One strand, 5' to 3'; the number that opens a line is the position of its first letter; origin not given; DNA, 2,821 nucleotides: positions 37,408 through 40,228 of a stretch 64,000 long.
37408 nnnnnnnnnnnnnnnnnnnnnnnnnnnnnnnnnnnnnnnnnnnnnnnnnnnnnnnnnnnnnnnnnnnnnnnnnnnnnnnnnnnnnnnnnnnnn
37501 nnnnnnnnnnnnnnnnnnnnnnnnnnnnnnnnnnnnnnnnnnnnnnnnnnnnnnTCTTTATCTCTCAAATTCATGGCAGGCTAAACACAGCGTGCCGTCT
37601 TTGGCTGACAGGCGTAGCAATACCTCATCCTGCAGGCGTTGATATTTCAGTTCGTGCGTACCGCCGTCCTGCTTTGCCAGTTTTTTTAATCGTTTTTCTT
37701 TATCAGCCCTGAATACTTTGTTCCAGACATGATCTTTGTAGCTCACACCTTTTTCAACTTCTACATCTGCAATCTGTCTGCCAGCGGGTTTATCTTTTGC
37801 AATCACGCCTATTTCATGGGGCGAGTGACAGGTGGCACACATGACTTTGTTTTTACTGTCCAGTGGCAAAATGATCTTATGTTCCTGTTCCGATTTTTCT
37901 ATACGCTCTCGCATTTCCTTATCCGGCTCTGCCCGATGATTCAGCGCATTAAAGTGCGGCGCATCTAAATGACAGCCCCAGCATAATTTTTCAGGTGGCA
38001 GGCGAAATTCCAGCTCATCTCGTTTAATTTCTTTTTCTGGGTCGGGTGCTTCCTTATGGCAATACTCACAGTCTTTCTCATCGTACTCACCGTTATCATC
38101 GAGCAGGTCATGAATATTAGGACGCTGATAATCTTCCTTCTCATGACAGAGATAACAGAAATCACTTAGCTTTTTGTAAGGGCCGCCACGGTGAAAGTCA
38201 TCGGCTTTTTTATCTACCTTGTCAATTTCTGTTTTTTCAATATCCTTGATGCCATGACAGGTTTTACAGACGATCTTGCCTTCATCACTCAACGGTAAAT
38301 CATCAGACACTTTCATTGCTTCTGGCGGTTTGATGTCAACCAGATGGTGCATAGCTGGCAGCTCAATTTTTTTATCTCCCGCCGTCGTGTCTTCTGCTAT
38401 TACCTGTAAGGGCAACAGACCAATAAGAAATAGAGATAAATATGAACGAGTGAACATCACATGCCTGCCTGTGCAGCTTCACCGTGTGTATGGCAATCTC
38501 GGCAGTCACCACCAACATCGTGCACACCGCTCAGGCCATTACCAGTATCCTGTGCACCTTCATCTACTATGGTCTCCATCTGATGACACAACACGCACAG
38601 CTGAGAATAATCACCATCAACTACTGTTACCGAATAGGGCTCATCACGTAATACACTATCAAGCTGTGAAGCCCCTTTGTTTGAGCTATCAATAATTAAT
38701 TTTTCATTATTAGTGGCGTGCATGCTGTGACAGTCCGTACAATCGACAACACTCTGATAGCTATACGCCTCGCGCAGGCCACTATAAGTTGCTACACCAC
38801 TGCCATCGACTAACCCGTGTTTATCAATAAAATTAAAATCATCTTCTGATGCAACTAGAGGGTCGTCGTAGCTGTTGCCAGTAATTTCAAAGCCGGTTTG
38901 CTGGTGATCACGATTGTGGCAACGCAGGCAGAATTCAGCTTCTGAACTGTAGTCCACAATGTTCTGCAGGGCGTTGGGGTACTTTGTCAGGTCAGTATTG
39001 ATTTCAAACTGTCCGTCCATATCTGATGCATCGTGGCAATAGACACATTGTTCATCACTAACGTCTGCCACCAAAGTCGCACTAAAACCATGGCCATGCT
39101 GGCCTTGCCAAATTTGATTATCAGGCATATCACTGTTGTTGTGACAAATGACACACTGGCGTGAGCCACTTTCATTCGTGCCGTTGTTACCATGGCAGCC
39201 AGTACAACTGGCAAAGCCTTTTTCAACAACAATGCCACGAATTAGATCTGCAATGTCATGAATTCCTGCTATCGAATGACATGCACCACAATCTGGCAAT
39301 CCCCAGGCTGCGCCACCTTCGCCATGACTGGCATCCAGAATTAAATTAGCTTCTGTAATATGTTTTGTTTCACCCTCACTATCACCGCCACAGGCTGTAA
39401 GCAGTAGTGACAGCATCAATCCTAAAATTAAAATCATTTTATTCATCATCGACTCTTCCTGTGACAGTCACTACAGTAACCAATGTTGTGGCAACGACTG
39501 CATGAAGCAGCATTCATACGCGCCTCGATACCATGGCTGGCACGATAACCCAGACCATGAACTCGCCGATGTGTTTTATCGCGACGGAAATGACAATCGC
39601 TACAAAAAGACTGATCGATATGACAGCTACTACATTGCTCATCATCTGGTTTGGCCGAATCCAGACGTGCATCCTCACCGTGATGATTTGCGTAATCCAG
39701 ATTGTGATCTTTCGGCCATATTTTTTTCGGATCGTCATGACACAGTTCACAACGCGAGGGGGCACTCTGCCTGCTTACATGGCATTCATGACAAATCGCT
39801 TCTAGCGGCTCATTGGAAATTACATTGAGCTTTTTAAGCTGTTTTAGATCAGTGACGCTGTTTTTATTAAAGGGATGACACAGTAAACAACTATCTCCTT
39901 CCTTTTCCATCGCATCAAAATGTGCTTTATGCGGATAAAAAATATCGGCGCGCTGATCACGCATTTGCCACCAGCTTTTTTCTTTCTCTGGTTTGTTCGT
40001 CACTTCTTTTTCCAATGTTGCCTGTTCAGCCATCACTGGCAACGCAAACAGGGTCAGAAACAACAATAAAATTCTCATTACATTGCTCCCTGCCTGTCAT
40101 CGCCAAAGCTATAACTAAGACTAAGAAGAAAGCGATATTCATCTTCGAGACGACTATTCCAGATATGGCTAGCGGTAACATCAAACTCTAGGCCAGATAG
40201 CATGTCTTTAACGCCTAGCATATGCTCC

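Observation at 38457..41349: Barrel, periplasmic heptaheme and octaheme lipoprotein in the same order as the Geobacter porin-cytochrome (ombB-omaB-omcB) module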

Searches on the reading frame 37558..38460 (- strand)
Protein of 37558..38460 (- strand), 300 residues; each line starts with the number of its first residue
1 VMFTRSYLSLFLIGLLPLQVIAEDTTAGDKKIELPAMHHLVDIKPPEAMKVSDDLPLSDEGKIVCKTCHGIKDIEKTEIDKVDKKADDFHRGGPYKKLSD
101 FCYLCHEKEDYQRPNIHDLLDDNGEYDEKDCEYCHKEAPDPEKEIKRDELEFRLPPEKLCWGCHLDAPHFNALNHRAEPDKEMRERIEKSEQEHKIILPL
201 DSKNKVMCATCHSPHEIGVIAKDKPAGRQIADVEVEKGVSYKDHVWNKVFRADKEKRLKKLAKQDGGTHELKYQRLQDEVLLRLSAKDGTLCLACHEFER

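Call 4: search_protein_families(library=pfam, proteins=[window:37558-38460:-], max_evalue=0.1)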
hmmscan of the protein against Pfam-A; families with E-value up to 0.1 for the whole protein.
window:37558-38460:- (300 aa): 8 families
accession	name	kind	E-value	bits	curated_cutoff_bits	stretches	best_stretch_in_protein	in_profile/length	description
PF09699.15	Paired_CXXCH_1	-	2.2e-09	37.3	20.6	1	127-166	5-38/41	Doubled CXXCH motif (Paired_CXXCH_1)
PF14522.11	Cytochrome_C7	-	1.1e-07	32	24.8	2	62-136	13-67/67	Cytochrome c7 and related cytochrome c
PF22113.1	Mtrc-MtrF_II-IV_dom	-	4.4e-07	30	30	2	64-216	30-167/176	Outer membrane cytochrome MtrC/MtrF-like, domains II/IV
PF14537.11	Cytochrom_c3_2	-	6.8e-05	23.7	25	1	62-139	6-68/79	Cytochrome c3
PF03150.19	CCP_MauG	-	0.014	16.5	25.6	0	202-250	18-61/149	Di-haem cytochrome c peroxidase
PF02085.21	Cytochrom_CIII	-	0.021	15.6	22.9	0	123-167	41-85/101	Class III cytochrome C family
PF03264.19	Cytochrom_NNT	-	0.028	14.6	24.1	0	270-299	106-135/174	NapC/NirT cytochrome c family, N-terminal region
PF22678.1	Cytochrom_c_NrfB-like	-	0.068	14.1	27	0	65-142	1-72/89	Cytochrome c-type protein NrfB-like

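Call 5: search_protein_families(library=ncbifam, proteins=[window:37558-38460:-], max_evalue=0.01)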
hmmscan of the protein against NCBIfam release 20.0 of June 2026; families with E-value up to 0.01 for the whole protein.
window:37558-38460:- (300 aa): 2 families
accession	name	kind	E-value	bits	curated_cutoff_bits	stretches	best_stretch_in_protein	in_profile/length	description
TIGR01905.1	paired_CXXCH_1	subfamily_domain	3.7e-05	23.6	25.2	0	128-166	6-38/41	doubled CXXCH domain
TIGR03508.1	decahem_SO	subfamily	5.7e-05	22.7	192.2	1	62-213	34-175/258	DmsE family decaheme c-type cytochrome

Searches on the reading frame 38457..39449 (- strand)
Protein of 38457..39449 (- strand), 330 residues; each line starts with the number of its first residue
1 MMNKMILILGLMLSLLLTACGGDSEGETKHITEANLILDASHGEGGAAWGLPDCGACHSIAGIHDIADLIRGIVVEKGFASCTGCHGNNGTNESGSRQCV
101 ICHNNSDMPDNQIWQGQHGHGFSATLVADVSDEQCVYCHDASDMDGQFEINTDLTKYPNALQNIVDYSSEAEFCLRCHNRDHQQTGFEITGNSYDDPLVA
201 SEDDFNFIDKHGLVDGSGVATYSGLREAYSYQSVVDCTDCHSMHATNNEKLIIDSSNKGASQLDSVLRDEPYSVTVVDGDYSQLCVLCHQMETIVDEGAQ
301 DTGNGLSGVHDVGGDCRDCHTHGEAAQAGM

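Call 4: search_protein_families(library=pfam, proteins=[window:38457-39449:-], max_evalue=0.1)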
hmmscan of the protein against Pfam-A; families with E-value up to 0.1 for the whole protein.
window:38457-39449:- (330 aa): 7 families
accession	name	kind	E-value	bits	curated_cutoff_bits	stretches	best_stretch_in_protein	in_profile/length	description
PF09699.15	Paired_CXXCH_1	-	6.2e-12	45.4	20.6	2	236-254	8-26/41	Doubled CXXCH motif (Paired_CXXCH_1)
PF22113.1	Mtrc-MtrF_II-IV_dom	-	8.8e-11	42.1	30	2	80-185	7-136/176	Outer membrane cytochrome MtrC/MtrF-like, domains II/IV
PF14537.11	Cytochrom_c3_2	-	5.5e-09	36.8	25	0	283-324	27-68/79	Cytochrome c3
PF14522.11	Cytochrome_C7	-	3.2e-08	33.7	24.8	1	232-321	10-67/67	Cytochrome c7 and related cytochrome c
PF03264.19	Cytochrom_NNT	-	1.5e-06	28.5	24.1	1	282-324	36-76/174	NapC/NirT cytochrome c family, N-terminal region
PF02085.21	Cytochrom_CIII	-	0.00057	20.6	22.9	1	80-143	31-86/101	Class III cytochrome C family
PF22678.1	Cytochrom_c_NrfB-like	-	0.065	14.1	27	0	234-257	58-81/89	Cytochrome c-type protein NrfB-like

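Call 5: search_protein_families(library=ncbifam, proteins=[window:38457-39449:-], max_evalue=0.01)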
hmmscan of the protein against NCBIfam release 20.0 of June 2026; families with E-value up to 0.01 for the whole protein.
window:38457-39449:- (330 aa): 4 families
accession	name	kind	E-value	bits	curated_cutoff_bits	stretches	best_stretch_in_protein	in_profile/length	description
TIGR03508.1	decahem_SO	subfamily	2.5e-10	40.3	192.2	1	95-187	1-85/258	DmsE family decaheme c-type cytochrome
TIGR01905.1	paired_CXXCH_1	subfamily_domain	2.7e-07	30.4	25.2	1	236-255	8-27/41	doubled CXXCH domain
NF008659.0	PRK11659.1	equivalog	0.0011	18.7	184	0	97-184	47-123/188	cytochrome c nitrite reductase pentaheme subunit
NF045774.1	cytochro_C551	exception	0.0063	16.5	118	1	2-59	1-55/110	cytochrome c551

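Call 40: search_solved_structures(query=window:38457-39449:-, max_evalue=1)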
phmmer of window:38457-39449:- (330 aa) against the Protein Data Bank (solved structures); distinct sequences matched with E-value up to 1: 3.
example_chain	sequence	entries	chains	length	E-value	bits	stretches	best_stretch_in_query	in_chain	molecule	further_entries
3ouq_A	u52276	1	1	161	0.22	14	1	54-150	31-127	Cytochrome c family protein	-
3ml1_B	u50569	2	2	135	0.43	13.1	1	131-194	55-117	Diheme cytochrome c napB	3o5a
1etp_A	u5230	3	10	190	0.54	12.7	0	68-92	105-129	CYTOCHROME C4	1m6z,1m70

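Call 90: search_solved_structures(query=A6, max_evalue=1)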
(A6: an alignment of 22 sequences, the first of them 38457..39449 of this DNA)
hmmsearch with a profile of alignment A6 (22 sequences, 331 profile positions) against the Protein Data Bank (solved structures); distinct sequences matched with E-value up to 1: 10.
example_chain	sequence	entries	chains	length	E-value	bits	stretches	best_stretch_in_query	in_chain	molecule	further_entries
3h34_A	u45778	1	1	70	0.0044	19.4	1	55-105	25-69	Cytochrome c7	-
3h4n_A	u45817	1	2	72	0.034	16.4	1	50-105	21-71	Cytochrome c7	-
1jni_A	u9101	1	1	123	0.36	13.1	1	130-181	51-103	DIHEME CYTOCHROME C NAPB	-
1ogy_B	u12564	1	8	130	0.38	13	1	130-183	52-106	DIHEME CYTOCHROME C NAPB MOLECULE: NITRATE REDUCTASE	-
1c53_A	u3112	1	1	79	0.51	12.6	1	82-97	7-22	CYTOCHROME C553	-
3ml1_B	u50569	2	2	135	0.8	11.9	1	134-180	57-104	Diheme cytochrome c napB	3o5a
1e08_E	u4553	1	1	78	0.92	11.7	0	82-96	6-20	CYTOCHROME C553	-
2dvh_A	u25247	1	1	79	0.93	11.7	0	82-96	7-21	CYTOCHROME C-553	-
1dvh_A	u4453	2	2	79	0.96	11.7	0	82-96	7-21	CYTOCHROME C553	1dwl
2rml_A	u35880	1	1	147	0.98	11.6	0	238-298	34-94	Copper-transporting P-type ATPase copA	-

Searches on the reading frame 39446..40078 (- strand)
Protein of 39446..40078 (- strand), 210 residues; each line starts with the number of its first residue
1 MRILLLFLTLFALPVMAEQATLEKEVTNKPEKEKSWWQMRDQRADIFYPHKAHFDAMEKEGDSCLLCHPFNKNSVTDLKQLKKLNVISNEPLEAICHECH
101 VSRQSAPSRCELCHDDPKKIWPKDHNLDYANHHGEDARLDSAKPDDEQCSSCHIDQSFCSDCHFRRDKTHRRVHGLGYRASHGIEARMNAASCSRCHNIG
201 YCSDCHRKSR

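Call 4: search_protein_families(library=pfam, proteins=[window:39446-40078:-], max_evalue=0.1)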
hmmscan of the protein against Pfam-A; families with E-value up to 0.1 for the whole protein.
window:39446-40078:- (210 aa): 4 families
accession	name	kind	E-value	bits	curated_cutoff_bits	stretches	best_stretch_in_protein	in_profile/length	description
PF22113.1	Mtrc-MtrF_II-IV_dom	-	3.6e-06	27.1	30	2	108-202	82-168/176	Outer membrane cytochrome MtrC/MtrF-like, domains II/IV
PF14537.11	Cytochrom_c3_2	-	2.4e-05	25.1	25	1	56-115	21-79/79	Cytochrome c3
PF14522.11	Cytochrome_C7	-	0.013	15.8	24.8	0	181-198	4-21/67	Cytochrome c7 and related cytochrome c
PF01753.24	zf-MYND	-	0.045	14.2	22.7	1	191-208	12-29/39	MYND finger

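Call 5: search_protein_families(library=ncbifam, proteins=[window:39446-40078:-], max_evalue=0.01)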
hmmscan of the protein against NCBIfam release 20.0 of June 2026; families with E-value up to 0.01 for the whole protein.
window:39446-40078:- (210 aa): 2 families
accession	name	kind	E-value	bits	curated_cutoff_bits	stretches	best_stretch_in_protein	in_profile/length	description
NF045713.1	CxxCH_16_HmcA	equivalog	1.1e-05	24.2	400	1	34-154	49-182/541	sulfate respiration complex hexadecaheme cytochrome HmcA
NF041781.1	mnquin_red_QrcA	equivalog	0.00022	20.9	180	1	29-114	91-173/174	menaquinone reductase multiheme cytochrome c subunit QrcA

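Call 39: search_solved_structures(query=window:39446-40078:-, max_evalue=1)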
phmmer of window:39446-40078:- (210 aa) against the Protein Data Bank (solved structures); distinct sequences matched with E-value up to 1: 5.
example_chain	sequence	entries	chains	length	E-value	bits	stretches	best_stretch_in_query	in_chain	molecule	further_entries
1u5s_A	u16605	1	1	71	0.36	13.5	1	2-48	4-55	Cytoplasmic protein NCK2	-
1wx6_A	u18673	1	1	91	0.51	13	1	3-51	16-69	Cytoplasmic protein NCK2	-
4hb6_A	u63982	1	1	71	0.66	12.6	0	40-115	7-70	PpcA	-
3sj4_X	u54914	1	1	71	0.78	12.4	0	41-115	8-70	CYTOCHROME C7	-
2fry_A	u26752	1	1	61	0.9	12.2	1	24-47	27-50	Cytoplasmic protein NCK2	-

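Call 56: find_homologous_proteins(query=window:39446-40078:-, max_evalue=0.001)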
Query window:39446-40078:- (210 aa): 121 proteins with E <= 0.001 among 199 candidates; the best 120 are listed.
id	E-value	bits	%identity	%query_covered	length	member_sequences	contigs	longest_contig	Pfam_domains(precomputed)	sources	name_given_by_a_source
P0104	3.3e-124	431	87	92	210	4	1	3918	PF14537.12,PF22113.2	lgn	-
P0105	4.8e-124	430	85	100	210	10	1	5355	PF14537.12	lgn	-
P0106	1.6e-118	412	82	100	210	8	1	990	PF14537.12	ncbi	-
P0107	3.5e-110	385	76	100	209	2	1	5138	-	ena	-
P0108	1.3e-86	308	64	100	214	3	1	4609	-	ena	-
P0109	1.7e-85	304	62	100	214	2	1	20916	-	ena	-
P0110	3.0e-85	303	62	100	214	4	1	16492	-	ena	-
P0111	3.7e-85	303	67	81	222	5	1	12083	-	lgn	-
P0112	7.6e-85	302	67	89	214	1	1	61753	-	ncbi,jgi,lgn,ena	-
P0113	9.7e-84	298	68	85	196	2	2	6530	-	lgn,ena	-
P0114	1.3e-83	298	61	100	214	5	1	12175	-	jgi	-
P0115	2.8e-83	297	61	100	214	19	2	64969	-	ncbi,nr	ncbi:MAG: hypothetical protein L3J98_11015 [Gammaproteobacteria bacterium]|nr:hypothetical protein [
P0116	9.9e-83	295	69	86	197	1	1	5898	-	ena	-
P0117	7.7e-82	292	67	86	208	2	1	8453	-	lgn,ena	-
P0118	1.3e-81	291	57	99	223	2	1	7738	PF14522.12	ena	-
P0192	1.5e-64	236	52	93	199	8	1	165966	-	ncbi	ncbi:hypothetical protein [Thiolapillus sp.]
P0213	6.7e-59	217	51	85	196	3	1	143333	PF14522.12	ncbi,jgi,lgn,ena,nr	ncbi:MAG: hypothetical protein OEV42_02195 [Deltaproteobacteria bacterium]|nr:hypothetical protein [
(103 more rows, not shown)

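Call 57: find_encoding_contigs(protein=P0213, flank=10000, max_places=2)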
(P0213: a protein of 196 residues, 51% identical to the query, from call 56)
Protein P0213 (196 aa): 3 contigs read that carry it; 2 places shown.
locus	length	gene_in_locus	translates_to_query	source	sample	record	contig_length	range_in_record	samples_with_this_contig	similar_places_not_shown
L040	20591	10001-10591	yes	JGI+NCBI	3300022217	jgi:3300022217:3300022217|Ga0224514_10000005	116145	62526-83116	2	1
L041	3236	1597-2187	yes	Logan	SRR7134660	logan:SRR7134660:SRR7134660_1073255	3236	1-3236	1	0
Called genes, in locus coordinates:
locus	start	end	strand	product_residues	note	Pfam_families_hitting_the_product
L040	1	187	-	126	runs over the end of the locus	PF01850:PIN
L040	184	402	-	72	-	PF04014:MazE_antitoxin (weak)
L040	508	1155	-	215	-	PF00702:Hydrolase, PF12710:HAD (weak), PF13419:HAD_2, PF13242:Hydrolase_like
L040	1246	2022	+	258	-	PF04338:DUF481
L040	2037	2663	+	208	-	PF00730:HhH-GPD, PF00633:HHH, PF10576:EndIII_4Fe-2S (weak)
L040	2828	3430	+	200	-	-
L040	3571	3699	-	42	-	-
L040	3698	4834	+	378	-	PF17746:SfsA_N, PF03749:SfsA, PF01986:DUF123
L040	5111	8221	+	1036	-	PF22113:Mtrc-MtrF_II-IV_dom (weak)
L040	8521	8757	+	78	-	-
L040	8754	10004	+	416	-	-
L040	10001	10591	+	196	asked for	PF14522:Cytochrome_C7 (faint)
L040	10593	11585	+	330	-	PF03264:Cytochrom_NNT (faint), PF14522:Cytochrome_C7 (faint), PF22113:Mtrc-MtrF_II-IV_dom (faint), PF09699:Paired_CXXCH_1 (faint), PF14537:Cytochrom_c3_2 (faint)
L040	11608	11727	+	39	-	-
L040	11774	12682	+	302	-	PF14522:Cytochrome_C7 (faint), PF09699:Paired_CXXCH_1 (faint), PF22113:Mtrc-MtrF_II-IV_dom, PF14537:Cytochrom_c3_2 (faint)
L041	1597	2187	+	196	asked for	PF14522:Cytochrome_C7 (faint)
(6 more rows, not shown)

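Call 58: find_encoding_contigs(protein=P0192, flank=10000, max_places=1)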
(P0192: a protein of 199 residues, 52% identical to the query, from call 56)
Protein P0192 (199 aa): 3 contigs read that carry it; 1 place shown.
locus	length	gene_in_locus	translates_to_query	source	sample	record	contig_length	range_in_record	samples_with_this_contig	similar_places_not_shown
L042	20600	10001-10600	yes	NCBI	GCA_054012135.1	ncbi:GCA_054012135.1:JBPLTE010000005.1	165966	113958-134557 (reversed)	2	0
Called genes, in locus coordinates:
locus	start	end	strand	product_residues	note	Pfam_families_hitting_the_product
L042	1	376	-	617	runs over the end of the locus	PF00571:CBS, PF03445:DUF294, PF10335:DUF294_C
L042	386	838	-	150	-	-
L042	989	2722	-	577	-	PF00474:SSF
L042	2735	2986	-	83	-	PF13937:DUF4212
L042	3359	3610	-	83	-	-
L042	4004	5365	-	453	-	PF00072:Response_reg, PF00158:Sigma54_activat, PF14532:Sigma54_activ_2, PF00004:AAA (weak), PF07724:AAA_2, PF07728:AAA_5, PF25601:AAA_lid_14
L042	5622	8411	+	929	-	PF22113:Mtrc-MtrF_II-IV_dom (faint)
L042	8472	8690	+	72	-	-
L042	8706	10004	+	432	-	-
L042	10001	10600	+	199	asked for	-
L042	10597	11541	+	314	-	PF02085:Cytochrom_CIII (faint), PF03264:Cytochrom_NNT (faint), PF14522:Cytochrome_C7 (faint), PF14537:Cytochrom_c3_2 (faint), PF22113:Mtrc-MtrF_II-IV_dom (faint), PF09699:Paired_CXXCH_1 (faint)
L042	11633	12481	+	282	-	PF09699:Paired_CXXCH_1 (faint), PF14522:Cytochrome_C7 (faint), PF14537:Cytochrom_c3_2 (faint), PF22113:Mtrc-MtrF_II-IV_dom (faint)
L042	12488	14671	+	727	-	PF12801:Fer4_5, PF14522:Cytochrome_C7 (faint)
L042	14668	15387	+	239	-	PF14522:Cytochrome_C7 (faint)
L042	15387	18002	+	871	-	PF01436:NHL (faint), PF02085:Cytochrom_CIII (faint), PF14522:Cytochrome_C7 (faint), PF09699:Paired_CXXCH_1 (weak), PF14537:Cytochrom_c3_2 (weak), PF09699:Paired_CXXCH_1 (weak), PF22113:Mtrc-MtrF_II-IV_dom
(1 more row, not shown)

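Call 72: predict_structure(alignment_id=A5)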
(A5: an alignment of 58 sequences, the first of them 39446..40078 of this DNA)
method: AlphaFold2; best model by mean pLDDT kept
length: 210 residues; sequences in the alignment: 58
mean_pLDDT: 58.8   pTM: 0.36
mean pLDDT of the five models: 58.8, 57.3, 54.5, 49.2, 48.5
residues with pLDDT >= 90: 0; 70-90: 23; 50-70: 144; < 50: 43
segments of 3 or more residues with pLDDT < 50: 25-28, 129-144, 154-159, 166-171, 208-210
pLDDT, mean of each block of 10 residues (from residue 1): 76 60 49 69 61 69 58 56 56 64 64 69 55 47 49 48 49 59 64 60 52
secondary structure, 60 per line:
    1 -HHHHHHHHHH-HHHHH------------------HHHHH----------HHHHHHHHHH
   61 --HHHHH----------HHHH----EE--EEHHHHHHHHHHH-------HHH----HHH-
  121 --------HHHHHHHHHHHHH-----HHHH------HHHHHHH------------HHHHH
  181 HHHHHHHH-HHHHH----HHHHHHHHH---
elements in order: H2-11 H13-17 H36-40 H51-60 H63-67 H78-81 H92-102 H129-141 H147-150 H157-163 H176-188 H190-194 H199-207

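Call 75: fold_search(model_id=the predicted structure, library=pdb)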
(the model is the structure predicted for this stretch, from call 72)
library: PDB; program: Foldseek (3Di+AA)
matches with E <= 10: 0; with E <= 0.001: 0
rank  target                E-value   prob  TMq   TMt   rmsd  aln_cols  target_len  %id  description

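Call 88: search_solved_structures(query=A5, max_evalue=1)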
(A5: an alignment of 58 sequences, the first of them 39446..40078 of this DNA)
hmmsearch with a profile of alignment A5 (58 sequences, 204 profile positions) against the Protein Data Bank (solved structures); distinct sequences matched with E-value up to 1: 7.
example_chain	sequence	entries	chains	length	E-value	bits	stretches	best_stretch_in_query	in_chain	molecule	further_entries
3h34_A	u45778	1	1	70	0.14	14.8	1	76-114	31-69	Cytochrome c7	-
3ml1_B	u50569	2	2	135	0.27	13.9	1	47-103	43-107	Diheme cytochrome c napB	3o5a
5x6t_A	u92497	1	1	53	0.41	13.3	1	92-116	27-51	Synaptotagmin-like protein 4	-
3sj4_X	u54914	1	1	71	0.46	13.1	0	41-114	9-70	CYTOCHROME C7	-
3sel_X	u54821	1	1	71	0.56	12.8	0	41-114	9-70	CYTOCHROME C7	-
3sj1_X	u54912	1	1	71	0.85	12.2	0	41-114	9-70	CYTOCHROME C7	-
3sj0_X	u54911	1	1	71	0.96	12.1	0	41-114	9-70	CYTOCHROME C7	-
